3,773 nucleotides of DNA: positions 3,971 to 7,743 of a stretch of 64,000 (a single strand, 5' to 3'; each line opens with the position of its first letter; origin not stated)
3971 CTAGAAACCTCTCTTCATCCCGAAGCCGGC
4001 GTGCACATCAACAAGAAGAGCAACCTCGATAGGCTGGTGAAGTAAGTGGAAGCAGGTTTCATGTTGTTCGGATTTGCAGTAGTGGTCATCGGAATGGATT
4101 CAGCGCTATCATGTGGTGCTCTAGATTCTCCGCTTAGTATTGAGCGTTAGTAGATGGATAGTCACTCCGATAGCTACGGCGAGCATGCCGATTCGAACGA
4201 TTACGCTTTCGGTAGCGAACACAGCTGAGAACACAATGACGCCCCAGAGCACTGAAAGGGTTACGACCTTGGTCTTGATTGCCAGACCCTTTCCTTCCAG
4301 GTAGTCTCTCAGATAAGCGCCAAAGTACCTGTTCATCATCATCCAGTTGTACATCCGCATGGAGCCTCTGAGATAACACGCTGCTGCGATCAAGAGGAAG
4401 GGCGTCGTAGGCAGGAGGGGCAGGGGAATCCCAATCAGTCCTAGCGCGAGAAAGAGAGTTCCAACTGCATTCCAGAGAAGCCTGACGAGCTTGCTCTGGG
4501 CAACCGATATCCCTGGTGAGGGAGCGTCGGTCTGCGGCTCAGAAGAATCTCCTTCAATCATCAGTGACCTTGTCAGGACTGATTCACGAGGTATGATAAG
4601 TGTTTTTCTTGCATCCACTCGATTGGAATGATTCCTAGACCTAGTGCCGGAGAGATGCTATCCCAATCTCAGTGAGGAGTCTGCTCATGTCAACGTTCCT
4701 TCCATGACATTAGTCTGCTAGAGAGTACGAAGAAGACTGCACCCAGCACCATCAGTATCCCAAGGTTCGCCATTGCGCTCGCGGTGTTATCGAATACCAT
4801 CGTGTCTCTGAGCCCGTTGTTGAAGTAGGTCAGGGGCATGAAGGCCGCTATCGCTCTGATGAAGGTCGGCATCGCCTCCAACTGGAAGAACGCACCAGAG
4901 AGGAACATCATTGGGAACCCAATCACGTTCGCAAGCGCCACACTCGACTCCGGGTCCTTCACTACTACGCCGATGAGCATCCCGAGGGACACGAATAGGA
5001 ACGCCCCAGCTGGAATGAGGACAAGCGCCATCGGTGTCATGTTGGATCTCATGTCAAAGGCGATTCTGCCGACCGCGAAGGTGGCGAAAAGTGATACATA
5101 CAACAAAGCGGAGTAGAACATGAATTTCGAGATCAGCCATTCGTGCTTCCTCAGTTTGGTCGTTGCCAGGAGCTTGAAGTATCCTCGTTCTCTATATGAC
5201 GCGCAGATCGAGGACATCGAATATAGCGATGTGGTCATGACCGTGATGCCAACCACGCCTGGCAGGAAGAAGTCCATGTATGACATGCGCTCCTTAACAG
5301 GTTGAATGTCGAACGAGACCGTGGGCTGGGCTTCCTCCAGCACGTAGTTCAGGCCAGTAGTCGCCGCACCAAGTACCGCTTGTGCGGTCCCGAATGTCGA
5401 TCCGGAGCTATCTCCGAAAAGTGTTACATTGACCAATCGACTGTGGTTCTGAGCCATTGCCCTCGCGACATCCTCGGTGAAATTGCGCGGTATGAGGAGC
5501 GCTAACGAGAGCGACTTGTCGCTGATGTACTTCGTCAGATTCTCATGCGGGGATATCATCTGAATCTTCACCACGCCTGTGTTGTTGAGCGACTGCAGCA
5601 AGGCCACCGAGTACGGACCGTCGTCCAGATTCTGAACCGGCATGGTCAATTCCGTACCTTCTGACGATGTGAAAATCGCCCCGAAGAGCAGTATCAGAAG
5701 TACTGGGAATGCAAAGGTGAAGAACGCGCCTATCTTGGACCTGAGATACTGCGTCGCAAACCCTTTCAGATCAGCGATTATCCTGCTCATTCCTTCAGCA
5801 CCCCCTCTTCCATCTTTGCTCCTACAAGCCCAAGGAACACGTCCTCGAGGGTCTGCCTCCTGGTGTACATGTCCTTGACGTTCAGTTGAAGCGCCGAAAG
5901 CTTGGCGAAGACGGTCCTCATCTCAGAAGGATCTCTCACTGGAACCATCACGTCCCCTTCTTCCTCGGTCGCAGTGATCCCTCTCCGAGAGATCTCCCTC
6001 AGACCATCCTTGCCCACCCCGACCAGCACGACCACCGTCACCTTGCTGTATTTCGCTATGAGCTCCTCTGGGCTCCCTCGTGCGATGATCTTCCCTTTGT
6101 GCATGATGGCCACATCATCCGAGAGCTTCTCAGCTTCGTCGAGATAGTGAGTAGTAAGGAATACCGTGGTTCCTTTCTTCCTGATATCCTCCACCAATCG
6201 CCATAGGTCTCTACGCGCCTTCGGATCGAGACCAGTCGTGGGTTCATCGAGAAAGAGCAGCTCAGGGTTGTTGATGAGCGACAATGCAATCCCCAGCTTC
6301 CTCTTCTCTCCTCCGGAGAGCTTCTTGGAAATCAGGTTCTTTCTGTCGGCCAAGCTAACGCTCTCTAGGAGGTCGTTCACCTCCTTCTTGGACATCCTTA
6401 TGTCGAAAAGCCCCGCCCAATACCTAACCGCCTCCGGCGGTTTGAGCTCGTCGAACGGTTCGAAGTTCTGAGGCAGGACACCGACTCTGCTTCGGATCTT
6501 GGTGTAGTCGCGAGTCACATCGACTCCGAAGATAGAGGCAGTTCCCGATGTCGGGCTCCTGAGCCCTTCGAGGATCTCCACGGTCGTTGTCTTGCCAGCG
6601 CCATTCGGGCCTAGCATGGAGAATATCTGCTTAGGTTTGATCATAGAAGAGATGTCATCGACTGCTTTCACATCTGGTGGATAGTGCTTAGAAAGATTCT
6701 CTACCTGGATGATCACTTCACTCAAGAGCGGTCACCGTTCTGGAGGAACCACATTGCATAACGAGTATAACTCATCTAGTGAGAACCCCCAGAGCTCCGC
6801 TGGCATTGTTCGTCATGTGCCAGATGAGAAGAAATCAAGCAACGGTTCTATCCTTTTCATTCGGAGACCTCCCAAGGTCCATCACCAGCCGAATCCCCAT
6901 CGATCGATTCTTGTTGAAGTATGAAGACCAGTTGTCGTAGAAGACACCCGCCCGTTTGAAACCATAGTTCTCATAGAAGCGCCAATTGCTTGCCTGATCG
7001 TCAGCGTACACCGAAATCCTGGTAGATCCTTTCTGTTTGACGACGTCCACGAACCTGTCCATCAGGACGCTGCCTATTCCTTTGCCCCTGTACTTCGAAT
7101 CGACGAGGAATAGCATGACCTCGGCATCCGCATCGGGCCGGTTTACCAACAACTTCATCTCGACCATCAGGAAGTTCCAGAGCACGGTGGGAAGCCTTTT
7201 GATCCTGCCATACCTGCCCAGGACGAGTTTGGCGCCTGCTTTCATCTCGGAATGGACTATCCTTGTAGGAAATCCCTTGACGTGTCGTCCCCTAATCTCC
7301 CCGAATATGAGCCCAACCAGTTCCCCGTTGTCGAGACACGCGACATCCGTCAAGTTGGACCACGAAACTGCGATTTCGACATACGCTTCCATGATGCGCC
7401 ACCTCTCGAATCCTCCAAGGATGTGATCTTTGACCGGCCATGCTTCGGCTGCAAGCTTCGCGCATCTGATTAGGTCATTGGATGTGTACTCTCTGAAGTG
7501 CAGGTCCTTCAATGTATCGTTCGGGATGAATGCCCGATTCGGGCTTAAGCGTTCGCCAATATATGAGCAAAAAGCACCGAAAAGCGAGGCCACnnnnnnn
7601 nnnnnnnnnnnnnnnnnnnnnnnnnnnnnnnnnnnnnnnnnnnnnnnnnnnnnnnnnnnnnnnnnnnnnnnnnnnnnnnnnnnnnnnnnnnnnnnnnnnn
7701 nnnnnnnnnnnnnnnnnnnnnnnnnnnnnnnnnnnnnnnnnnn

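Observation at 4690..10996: hdrA followed by a three-in-one MvhD-HdrC-HdrB fusion, then GNAT and an ABC-2 exporter, with no hydrogenase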

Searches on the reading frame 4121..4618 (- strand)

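Call 4: search_protein_families(library=pfam, proteins=[window:4121-4618:-], max_evalue=0.01)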
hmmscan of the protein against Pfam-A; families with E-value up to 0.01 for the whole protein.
window:4121-4618:- (165 aa): 1 family
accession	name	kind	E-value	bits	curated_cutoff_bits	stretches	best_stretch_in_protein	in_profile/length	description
PF04304.18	DUF454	-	9.6e-35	119.5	35.1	1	46-160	1-114/115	Protein of unknown function (DUF454)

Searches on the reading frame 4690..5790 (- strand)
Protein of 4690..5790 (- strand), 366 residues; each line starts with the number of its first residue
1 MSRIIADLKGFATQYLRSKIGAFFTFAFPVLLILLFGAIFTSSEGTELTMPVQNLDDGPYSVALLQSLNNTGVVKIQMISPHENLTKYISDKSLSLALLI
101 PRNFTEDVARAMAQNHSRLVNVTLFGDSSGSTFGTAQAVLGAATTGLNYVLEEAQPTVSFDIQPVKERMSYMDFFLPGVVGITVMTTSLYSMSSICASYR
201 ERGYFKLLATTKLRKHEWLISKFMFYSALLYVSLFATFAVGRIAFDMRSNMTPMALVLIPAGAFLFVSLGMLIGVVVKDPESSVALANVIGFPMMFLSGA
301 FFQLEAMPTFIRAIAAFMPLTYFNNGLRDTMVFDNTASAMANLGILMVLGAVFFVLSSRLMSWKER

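Call 4: search_protein_families(library=pfam, proteins=[window:4690-5790:-], max_evalue=0.01)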
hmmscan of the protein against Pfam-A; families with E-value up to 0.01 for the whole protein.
window:4690-5790:- (366 aa): 3 families
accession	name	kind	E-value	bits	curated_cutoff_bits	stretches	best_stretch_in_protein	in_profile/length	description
PF12698.13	ABC2_membrane_3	-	3.1e-37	128.9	31.6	1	23-358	5-346/347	ABC-2 family transporter protein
PF01061.29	ABC2_membrane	-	1.3e-20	74.3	26.9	1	108-331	14-210/211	ABC-2 type transporter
PF12679.13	ABC2_membrane_2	-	5e-09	36.3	27.2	1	17-357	13-274/283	ABC-2 family transporter protein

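Call 5: search_protein_families(library=ncbifam, proteins=[window:4690-5790:-], max_evalue=0.01)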
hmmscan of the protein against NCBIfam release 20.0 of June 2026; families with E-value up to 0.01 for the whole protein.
window:4690-5790:- (366 aa): 8 families
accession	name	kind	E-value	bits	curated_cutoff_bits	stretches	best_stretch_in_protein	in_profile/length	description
TIGR01247.1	drrB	subfamily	1e-16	61.3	223.05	1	165-356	40-231/236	daunorubicin resistance ABC transporter membrane protein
NF038293.1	permease_SagH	equivalog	7.1e-16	58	450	1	13-358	10-364/370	SagH family ABC transporter permease subunit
NF033858.1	ABC2_perm_RbbA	equivalog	2.5e-11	42.2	1050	1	12-359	550-902/909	ribosome-associated ATPase/putative transporter RbbA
NF011648.0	PRK15066.1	subfamily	4.5e-11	42.8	225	1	168-362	56-250/257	ABC transporter permease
TIGR03861.1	phenyl_ABC_PedC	subfamily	3.9e-09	36.5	241.35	1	162-356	49-243/253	alcohol ABC transporter, permease protein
TIGR03062.1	pip_yhgE_Cterm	subfamily_domain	6.6e-09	35.7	102.2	1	214-364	56-206/208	YhgE/Pip family protein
TIGR00025.1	Mtu_efflux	paralog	6e-08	32.5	146.9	1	179-356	45-226/238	ABC transporter efflux protein, DrrB family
TIGR01291.1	nodJ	subfamily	6.8e-08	32.4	206.65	1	168-362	53-248/253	ABC-2 type transporter, NodJ family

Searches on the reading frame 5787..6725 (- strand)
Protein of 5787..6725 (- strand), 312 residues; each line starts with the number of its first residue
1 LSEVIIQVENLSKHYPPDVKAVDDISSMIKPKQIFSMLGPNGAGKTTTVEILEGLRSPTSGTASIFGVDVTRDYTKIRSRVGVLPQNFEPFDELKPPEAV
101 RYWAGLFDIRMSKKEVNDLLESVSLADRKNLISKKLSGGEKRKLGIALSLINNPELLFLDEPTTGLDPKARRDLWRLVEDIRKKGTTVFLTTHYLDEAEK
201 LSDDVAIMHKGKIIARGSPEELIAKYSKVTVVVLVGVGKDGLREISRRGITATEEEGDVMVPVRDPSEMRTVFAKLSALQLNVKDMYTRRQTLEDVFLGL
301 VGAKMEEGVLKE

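Call 4: search_protein_families(library=pfam, proteins=[window:5787-6725:-], max_evalue=0.01)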
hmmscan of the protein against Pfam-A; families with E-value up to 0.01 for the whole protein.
window:5787-6725:- (312 aa): 5 families
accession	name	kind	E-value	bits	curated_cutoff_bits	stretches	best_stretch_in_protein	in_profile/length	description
PF00005.33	ABC_tran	-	3.7e-28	99.3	25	1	23-164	2-137/137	ABC transporter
PF13304.12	AAA_21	-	1.4e-17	65.2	27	2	126-193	228-298/304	AAA domain, putative AbiEii toxin, Type IV TA system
PF02463.25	SMC_N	-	9.9e-06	25.6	40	1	111-209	118-213/220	RecF/RecN/SMC N terminal domain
PF13732.12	DrrA1-3_C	-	4.9e-05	24.4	27.4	1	217-300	1-80/81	ATP-binding protein DrrA1-3-like, C-terminal domain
PF13175.12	AAA_15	-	0.00041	20.5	32.1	0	152-193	327-369/374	AAA ATPase domain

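Call 5: search_protein_families(library=ncbifam, proteins=[window:5787-6725:-], max_evalue=0.01)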
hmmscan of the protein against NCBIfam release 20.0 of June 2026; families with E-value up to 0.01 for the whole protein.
window:5787-6725:- (312 aa): 194 families (the best 25 are shown)
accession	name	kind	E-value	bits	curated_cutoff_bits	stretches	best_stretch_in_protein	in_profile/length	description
TIGR01188.1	drrA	subfamily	1.8e-77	260.6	312.45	1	13-302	1-302/302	daunorubicin resistance ABC transporter, ATP-binding protein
NF010060.0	PRK13537.1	equivalog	2.6e-59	200.6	521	1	1-306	11-313/314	nodulation factor ABC transporter ATP-binding protein NodI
NF010059.0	PRK13536.1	equivalog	1.4e-55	188.4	549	1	1-307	39-342/342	nodulation factor ABC transporter ATP-binding protein NodI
NF033858.1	ABC2_perm_RbbA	equivalog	5.6e-54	183.4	1050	1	3-230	264-492/909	ribosome-associated ATPase/putative transporter RbbA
TIGR01288.1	nodI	equivalog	4.9e-52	176.8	424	1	2-307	1-303/303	nodulation factor ABC transporter ATP-binding protein NodI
TIGR03522.1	GldA_ABC_ATP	equivalog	3e-48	164.8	402.6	1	6-298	3-298/301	gliding motility-associated ABC transporter ATP-binding subunit GldA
TIGR03864.1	PQQ_ABC_ATP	hypoth_equivalog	1.2e-46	159.1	302.25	1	6-228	2-225/236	ABC transporter, ATP-binding subunit, PQQ-dependent alcohol dehydrogenase system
TIGR03740.1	galliderm_ABC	subfamily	4.7e-42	144.2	309.75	1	7-216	2-205/223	lantibiotic protection ABC transporter ATP-binding subunit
TIGR04406.1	LPS_export_lptB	equivalog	5.8e-42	143.6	240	1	6-226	2-226/239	LPS export ABC transporter ATP-binding protein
TIGR04521.1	ECF_ATPase_2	equivalog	3.3e-41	141.2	330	1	6-230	1-240/279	energy-coupling factor transporter ATPase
TIGR04520.1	ECF_ATPase_1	equivalog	6.6e-40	137.2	315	1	6-232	1-233/269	energy-coupling factor transporter ATPase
TIGR01257.1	rim_protein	equivalog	8e-39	132.4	4012.85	1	7-231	930-1156/2272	rim ABC transporter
TIGR02673.1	FtsE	equivalog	1.9e-37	129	264.85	1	5-212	1-214/214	cell division ATP-binding protein FtsE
TIGR00968.1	3a0106s01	subfamily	3.3e-37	128.3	342.75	1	6-236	1-232/237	sulfate ABC transporter ATP-binding protein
NF010171.0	PRK13652.1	equivalog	2.4e-36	125.3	476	1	5-228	3-231/277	cobalt transporter ATP-binding subunit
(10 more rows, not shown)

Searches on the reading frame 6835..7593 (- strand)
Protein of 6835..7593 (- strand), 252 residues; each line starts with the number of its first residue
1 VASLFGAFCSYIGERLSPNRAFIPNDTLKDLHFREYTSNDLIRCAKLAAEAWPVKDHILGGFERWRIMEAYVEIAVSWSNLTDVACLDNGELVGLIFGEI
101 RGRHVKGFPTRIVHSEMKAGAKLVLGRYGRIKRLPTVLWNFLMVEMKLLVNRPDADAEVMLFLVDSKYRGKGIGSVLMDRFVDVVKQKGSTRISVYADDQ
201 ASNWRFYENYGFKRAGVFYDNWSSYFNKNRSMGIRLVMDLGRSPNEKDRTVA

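Call 4: search_protein_families(library=pfam, proteins=[window:6835-7593:-], max_evalue=0.01)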
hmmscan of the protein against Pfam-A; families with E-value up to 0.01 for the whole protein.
window:6835-7593:- (252 aa): 6 families
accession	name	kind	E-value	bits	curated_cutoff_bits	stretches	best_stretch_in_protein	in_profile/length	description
PF00583.31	Acetyltransf_1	-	2.3e-10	41.2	20.7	1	150-212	51-116/116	Acetyltransferase (GNAT) family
PF13673.13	Acetyltransf_10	-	8.7e-10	39.1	23.6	1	158-216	53-111/128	Acetyltransferase (GNAT) domain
PF13508.13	Acetyltransf_7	-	5.7e-09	36.7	27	1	158-213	31-83/84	Acetyltransferase (GNAT) domain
PF13527.13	Acetyltransf_9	-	0.00024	21.5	25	1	162-213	78-125/127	Acetyltransferase (GNAT) domain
PF08445.16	FR47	-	0.0025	18.2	22.1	1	157-215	22-80/86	FR47-like protein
PF14542.12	Acetyltransf_CG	-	0.004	17.7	30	1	164-190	32-58/80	GCN5-related N-acetyl-transferase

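Call 5: search_protein_families(library=ncbifam, proteins=[window:6835-7593:-], max_evalue=0.01)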
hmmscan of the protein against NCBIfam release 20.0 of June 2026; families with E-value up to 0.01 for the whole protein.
window:6835-7593:- (252 aa): 7 families
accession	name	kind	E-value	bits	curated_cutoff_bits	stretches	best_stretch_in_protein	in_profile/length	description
TIGR01575.1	rimI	equivalog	4.9e-06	26.7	86.4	1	154-217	53-117/132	ribosomal protein S18-alanine N-acetyltransferase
NF040503.1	resist_ArsN1a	equivalog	1.2e-05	25.1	170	1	164-219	84-140/159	arsinothricin resistance N-acetyltransferase ArsN1 family A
NF000359.1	sat3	exception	0.00011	22.4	360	1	163-220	102-158/180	streptothricin N-acetyltransferase Sat3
NF007644.0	PRK10314.1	equivalog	0.0015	18.4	171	1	162-220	80-137/153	GNAT family N-acetyltransferase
NF002959.0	PRK03624.1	equivalog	0.0016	18.2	124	1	163-215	79-132/147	GNAT family acetyltransferase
TIGR03448.1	mycothiol_MshD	equivalog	0.0025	17.2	163.1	1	157-215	229-288/294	mycothiol synthase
NF000360.1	sat4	exception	0.0033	17.5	380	1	164-228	104-172/180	streptothricin N-acetyltransferase Sat4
